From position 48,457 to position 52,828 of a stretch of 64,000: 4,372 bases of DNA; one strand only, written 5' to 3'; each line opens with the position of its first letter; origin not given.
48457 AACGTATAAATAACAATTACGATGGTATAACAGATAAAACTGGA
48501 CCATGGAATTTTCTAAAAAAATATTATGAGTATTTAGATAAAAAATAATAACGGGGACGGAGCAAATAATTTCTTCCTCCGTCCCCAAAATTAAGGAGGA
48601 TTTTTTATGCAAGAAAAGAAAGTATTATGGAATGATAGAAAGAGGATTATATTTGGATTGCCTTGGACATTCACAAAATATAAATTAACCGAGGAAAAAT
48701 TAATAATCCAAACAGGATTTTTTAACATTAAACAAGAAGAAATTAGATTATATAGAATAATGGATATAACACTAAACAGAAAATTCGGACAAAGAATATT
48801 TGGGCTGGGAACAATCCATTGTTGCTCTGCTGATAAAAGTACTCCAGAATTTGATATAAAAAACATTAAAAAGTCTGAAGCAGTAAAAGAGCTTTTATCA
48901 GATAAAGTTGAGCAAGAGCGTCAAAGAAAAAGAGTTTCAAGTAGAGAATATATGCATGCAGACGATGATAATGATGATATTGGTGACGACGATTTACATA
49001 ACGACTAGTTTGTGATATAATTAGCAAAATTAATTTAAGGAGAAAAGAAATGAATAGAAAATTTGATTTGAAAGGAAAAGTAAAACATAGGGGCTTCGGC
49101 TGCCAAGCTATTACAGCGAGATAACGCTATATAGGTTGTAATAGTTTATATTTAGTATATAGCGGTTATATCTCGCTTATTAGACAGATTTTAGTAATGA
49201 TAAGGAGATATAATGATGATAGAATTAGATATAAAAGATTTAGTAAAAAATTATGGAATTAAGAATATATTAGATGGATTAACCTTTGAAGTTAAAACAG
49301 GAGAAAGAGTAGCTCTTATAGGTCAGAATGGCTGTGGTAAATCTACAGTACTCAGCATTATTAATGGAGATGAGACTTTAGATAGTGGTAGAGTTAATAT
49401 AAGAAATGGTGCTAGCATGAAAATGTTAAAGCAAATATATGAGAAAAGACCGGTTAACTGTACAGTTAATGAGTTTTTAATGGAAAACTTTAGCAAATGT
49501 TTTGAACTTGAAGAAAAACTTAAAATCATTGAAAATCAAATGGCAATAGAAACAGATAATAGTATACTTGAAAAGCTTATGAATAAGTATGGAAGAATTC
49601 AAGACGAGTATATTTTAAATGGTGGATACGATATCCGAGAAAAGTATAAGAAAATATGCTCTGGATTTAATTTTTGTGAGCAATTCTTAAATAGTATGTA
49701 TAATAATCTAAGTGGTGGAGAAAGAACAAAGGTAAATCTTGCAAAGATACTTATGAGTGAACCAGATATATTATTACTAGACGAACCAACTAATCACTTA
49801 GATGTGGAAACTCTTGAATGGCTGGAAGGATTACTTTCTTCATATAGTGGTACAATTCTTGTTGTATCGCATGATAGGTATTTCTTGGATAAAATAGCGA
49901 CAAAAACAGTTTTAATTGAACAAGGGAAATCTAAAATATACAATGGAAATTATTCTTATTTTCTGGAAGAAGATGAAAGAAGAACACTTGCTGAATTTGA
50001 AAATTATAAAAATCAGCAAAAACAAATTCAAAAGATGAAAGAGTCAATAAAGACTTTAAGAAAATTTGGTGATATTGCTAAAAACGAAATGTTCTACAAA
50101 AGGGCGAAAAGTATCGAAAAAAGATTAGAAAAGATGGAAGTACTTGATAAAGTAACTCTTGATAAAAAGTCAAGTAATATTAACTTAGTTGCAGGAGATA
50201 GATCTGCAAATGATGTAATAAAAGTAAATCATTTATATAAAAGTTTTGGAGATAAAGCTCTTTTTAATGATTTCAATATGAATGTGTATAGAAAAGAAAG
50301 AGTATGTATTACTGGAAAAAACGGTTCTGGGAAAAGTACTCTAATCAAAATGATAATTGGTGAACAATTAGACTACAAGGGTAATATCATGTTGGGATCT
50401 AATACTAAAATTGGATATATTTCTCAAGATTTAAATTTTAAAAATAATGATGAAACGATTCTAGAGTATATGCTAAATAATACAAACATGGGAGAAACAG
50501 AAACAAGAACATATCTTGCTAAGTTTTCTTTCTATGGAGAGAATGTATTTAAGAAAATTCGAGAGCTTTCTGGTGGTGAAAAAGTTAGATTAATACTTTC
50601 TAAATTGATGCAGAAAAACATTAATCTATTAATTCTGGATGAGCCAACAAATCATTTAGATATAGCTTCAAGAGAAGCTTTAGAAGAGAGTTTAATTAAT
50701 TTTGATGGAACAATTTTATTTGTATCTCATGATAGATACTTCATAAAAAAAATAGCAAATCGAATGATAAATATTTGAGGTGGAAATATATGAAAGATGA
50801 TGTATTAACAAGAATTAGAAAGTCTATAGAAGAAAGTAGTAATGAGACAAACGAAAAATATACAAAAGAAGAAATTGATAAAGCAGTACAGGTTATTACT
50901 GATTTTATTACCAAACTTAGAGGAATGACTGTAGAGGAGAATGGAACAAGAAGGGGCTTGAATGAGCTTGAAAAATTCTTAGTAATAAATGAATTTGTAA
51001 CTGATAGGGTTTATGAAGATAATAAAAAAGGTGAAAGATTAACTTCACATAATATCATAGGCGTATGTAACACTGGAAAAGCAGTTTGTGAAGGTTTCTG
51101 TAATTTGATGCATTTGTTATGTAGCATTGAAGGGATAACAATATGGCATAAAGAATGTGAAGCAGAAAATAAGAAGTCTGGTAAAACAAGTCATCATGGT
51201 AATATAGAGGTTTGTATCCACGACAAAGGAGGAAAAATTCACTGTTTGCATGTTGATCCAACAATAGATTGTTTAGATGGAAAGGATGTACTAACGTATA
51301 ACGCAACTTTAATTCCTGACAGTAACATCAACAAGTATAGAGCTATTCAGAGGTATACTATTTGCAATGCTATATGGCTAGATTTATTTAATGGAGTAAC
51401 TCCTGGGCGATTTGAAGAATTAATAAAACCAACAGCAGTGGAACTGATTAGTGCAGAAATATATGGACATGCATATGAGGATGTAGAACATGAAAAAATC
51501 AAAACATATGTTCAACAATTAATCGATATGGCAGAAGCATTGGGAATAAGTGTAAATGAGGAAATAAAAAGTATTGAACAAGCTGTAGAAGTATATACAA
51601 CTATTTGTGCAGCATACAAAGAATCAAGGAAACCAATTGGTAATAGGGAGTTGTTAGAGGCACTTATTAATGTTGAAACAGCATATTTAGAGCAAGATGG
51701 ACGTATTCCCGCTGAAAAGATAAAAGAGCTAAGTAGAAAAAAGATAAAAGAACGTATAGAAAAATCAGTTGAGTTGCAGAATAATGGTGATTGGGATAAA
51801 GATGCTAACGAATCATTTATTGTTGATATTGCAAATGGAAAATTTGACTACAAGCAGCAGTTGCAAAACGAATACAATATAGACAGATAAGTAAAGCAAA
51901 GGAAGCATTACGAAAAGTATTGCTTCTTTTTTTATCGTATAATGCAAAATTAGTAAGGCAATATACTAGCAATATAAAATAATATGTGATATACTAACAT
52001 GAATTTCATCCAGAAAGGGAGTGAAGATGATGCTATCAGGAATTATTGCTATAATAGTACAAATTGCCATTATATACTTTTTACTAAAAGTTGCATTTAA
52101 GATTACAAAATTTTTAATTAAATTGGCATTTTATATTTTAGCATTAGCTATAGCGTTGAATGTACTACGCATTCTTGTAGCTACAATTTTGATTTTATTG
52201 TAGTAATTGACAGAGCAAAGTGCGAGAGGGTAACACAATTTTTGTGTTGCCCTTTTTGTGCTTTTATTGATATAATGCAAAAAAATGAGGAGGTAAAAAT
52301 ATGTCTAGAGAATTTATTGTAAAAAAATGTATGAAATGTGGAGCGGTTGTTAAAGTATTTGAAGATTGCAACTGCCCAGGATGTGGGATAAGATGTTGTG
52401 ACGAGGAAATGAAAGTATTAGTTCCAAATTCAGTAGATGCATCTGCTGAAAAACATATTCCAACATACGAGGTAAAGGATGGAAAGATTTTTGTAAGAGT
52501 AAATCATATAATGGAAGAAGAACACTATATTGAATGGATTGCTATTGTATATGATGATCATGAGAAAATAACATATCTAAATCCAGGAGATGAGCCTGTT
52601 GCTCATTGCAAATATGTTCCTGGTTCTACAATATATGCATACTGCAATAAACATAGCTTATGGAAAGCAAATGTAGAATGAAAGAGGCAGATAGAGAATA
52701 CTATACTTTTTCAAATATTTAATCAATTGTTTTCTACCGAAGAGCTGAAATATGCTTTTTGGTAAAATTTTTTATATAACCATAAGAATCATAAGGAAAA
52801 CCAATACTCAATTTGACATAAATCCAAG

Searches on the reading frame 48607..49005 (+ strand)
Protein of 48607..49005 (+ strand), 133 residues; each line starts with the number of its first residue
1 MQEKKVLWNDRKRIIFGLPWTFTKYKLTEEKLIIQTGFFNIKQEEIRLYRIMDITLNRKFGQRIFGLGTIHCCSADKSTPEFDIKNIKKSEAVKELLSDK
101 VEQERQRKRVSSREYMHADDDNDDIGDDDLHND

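Call 77: search_protein_families(library=pfam, proteins=[window:48607-49005:+], max_evalue=0.001)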
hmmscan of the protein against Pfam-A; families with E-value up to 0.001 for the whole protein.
window:48607-49005:+ (133 aa): 1 family
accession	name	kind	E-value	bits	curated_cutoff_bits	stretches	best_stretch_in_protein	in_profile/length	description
PF03703.20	bPH_2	-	6.8e-18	65.1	22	1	20-96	1-77/78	Bacterial PH domain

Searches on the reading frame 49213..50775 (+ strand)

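Call 77: search_protein_families(library=pfam, proteins=[window:49213-50775:+], max_evalue=0.001)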
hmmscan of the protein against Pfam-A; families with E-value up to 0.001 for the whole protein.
window:49213-50775:+ (521 aa): 18 families
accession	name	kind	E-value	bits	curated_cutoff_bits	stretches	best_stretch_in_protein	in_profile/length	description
PF00005.33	ABC_tran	-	2.3e-49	167.9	25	2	20-194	1-137/137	ABC transporter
PF12848.13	ABC_tran_Xtn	-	7.3e-17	61.7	25.9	1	235-319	3-79/85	ABC transporter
PF13304.12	AAA_21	-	3.9e-15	57.2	27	0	165-226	237-304/304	AAA domain, putative AbiEii toxin, Type IV TA system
PF02463.25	SMC_N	-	1.5e-14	54.4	40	2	31-234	25-210/220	RecF/RecN/SMC N terminal domain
PF13555.12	AAA_29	-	8.1e-10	38.8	27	1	351-378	12-39/61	P-loop containing region of AAA domain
PF13401.12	AAA_22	-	2.8e-07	31.4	27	0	364-493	8-104/130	AAA domain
PF03193.22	RsgA_GTPase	-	2.8e-06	27.7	30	0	26-62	103-138/174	RsgA GTPase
PF00350.29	Dynamin_N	-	6.5e-05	23.5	27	0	364-397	1-34/168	Dynamin family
PF05729.18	NACHT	-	8.6e-05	22.9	26.7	0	363-382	2-21/167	NACHT domain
PF00006.31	ATP-synt_ab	-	0.00011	22.4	29.5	0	25-75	9-59/213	ATP synthase alpha/beta family, nucleotide-binding domain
PF24883.2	NPHP3_N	-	0.00023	21.8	24.8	0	361-391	22-51/164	Nephrocystin 3, N-terminal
PF13479.12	AAA_24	-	0.00035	20.9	27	0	361-381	2-22/195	AAA domain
PF13476.12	AAA_23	-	0.00038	21.6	27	0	360-423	18-81/201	AAA domain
PF13238.12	AAA_18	-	0.00039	21.3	29.4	0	364-410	1-34/128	AAA domain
PF03308.22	MeaB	-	0.00041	19.9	23.1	0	349-383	21-55/273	Methylmalonyl Co-A mutase-associated GTPase MeaB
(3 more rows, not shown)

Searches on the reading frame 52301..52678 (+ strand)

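Call 77: search_protein_families(library=pfam, proteins=[window:52301-52678:+], max_evalue=0.001)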
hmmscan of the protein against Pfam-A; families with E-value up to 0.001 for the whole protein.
window:52301-52678:+ (126 aa): 1 family
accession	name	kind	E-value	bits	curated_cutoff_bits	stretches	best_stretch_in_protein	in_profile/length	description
PF01880.24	Desulfoferrodox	-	2.8e-11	44.3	22.2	1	45-123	2-97/98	Desulfoferrodoxin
